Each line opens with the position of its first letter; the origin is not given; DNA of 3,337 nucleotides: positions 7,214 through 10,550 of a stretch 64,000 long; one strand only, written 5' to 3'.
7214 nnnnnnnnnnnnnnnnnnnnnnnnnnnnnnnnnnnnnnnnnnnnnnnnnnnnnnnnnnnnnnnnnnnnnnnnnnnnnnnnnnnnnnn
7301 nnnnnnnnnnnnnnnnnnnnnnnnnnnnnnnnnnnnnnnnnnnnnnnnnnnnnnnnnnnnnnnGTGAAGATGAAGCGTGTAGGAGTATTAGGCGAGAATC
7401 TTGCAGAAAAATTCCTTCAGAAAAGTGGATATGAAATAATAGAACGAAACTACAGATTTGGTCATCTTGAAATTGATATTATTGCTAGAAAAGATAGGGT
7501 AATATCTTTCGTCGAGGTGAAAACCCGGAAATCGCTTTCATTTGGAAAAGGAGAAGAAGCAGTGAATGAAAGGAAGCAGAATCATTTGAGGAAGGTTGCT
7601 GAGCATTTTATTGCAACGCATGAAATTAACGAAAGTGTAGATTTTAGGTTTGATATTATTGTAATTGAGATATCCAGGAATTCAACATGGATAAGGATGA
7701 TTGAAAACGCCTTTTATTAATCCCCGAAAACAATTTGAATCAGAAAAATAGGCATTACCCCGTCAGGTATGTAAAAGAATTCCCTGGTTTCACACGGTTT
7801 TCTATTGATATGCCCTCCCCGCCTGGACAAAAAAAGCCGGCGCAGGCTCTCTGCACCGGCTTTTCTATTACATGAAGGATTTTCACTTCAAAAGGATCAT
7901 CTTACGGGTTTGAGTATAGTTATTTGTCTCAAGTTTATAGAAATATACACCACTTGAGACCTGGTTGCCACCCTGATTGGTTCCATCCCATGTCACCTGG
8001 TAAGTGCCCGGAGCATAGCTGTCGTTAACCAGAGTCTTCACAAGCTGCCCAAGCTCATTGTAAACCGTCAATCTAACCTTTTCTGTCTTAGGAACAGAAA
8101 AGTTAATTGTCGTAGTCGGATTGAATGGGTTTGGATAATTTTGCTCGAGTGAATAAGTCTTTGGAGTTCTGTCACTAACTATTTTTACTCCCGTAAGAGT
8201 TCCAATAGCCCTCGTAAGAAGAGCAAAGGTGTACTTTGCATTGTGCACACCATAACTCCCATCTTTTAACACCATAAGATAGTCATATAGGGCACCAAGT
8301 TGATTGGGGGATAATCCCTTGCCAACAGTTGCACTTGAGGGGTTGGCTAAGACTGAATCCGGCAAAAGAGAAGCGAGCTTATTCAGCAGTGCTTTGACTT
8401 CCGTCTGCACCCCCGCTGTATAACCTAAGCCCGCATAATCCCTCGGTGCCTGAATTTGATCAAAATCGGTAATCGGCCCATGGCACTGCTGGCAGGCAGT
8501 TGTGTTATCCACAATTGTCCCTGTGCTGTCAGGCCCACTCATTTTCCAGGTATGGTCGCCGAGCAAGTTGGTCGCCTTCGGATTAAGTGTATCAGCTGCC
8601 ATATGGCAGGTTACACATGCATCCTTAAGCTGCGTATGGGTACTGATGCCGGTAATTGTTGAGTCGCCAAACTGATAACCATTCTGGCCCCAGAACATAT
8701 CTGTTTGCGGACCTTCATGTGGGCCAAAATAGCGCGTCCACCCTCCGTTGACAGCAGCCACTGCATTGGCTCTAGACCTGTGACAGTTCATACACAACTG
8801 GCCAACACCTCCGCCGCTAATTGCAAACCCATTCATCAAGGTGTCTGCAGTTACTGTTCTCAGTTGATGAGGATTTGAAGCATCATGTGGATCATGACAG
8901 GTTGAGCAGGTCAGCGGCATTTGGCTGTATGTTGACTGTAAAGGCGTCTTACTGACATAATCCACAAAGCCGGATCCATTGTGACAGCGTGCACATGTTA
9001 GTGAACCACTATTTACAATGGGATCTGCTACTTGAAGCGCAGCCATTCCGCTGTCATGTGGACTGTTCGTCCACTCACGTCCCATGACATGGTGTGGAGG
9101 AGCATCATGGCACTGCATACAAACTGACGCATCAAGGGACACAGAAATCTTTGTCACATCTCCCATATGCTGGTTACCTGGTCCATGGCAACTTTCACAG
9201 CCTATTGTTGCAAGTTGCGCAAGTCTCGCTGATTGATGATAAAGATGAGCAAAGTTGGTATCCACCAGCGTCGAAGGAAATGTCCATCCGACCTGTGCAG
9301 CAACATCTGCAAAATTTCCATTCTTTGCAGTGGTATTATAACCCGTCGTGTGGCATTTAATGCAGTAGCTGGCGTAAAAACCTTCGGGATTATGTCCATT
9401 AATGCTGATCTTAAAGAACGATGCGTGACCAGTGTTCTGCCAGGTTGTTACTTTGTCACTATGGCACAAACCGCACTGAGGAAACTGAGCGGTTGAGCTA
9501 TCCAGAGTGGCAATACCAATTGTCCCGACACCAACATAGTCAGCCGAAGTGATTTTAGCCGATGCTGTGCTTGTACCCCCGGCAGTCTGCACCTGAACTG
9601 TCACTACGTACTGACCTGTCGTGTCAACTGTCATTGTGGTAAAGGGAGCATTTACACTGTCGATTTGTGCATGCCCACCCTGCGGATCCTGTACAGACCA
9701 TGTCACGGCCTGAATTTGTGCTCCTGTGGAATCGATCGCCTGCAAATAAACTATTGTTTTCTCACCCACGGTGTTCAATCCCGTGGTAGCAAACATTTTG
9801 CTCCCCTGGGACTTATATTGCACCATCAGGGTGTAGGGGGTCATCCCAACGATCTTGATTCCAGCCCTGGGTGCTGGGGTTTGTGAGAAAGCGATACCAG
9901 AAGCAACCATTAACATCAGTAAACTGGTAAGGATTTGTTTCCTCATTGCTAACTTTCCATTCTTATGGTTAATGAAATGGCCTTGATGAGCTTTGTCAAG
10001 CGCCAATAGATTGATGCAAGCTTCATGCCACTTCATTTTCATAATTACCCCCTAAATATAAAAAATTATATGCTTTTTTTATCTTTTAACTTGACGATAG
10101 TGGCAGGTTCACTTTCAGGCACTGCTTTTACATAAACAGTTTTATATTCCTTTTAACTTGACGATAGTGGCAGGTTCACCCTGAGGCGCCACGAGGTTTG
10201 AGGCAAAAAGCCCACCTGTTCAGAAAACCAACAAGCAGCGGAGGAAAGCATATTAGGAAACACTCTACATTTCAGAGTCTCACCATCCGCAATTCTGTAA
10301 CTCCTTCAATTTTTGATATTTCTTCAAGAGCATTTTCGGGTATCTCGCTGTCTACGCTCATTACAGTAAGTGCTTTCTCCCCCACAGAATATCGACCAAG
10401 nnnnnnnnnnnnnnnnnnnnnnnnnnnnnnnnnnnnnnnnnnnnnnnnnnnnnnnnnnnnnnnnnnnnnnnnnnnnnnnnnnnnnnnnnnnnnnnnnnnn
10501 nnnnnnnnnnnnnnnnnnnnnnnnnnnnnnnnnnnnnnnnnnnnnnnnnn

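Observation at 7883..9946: Nine-haem cytochrome c fused to a T9SS C-terminal sorting domain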

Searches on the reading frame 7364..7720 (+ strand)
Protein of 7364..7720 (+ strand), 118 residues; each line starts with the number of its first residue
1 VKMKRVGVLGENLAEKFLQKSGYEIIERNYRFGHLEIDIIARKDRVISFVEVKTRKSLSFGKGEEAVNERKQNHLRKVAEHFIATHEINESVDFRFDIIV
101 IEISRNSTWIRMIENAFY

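Call 12: search_protein_families(library=ncbifam, proteins=[window:7364-7720:+], max_evalue=0.001)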
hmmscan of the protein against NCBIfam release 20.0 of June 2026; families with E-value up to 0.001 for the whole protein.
window:7364-7720:+ (118 aa): 23 families
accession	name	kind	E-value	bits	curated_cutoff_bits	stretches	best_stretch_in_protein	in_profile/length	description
NF009154.0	PRK12497.3-3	equivalog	8.2e-31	106.6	109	1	4-106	10-111/123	YraN family protein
NF009150.0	PRK12497.1-3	equivalog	2.1e-27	95.5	81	1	3-117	5-117/118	YraN family protein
TIGR00252.1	TIGR00252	hypoth_equivalog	1.8e-24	86.1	69.05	1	2-111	5-116/123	YraN family protein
NF011274.0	PRK14681.1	equivalog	1.9e-24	86.3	207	1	2-117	41-158/158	hypothetical protein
NF011268.0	PRK14675.1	equivalog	4.6e-24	84.8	180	1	4-117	10-123/127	hypothetical protein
NF011271.0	PRK14678.1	equivalog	7.9e-24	84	172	1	3-107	5-106/120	hypothetical protein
NF011273.0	PRK14680.1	equivalog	9.9e-23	80.6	199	1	2-117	4-118/134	hypothetical protein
NF009151.0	PRK12497.1-5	equivalog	1.2e-22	80.6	124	1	4-105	14-113/126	YraN family protein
NF011280.0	PRK14688.1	equivalog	4.3e-21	75.2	230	1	2-117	4-118/121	hypothetical protein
NF009152.0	PRK12497.2-4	equivalog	5.4e-20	71.6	111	1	2-104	6-104/114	YraN family protein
NF009153.0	PRK12497.3-1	equivalog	8.1e-19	68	171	1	5-107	11-114/125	YraN family protein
NF011277.0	PRK14684.1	equivalog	1.4e-17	63.9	199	1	4-112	6-114/120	hypothetical protein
NF011270.0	PRK14677.1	equivalog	6.1e-16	58.7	124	1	11-99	8-92/108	hypothetical protein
NF009157.0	PRK12497.4-3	equivalog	2.1e-15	57.1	152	1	4-86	6-88/116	YraN family protein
NF011276.0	PRK14683.1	equivalog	2.6e-15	57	150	1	5-110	14-115/122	hypothetical protein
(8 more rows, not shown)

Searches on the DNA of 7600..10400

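Call 70: search_rna_families(source=window, start=7600, end=10400, threshold=evalue, max_evalue=1)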
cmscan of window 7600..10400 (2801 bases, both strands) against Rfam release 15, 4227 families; matches with E-value up to 1: 1.
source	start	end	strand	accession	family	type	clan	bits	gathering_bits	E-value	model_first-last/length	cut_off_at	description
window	7821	7875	+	RF03449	mir-6827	Gene; miRNA;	-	20.8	80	0.81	1-55/55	no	mir-6827 microRNA precursor family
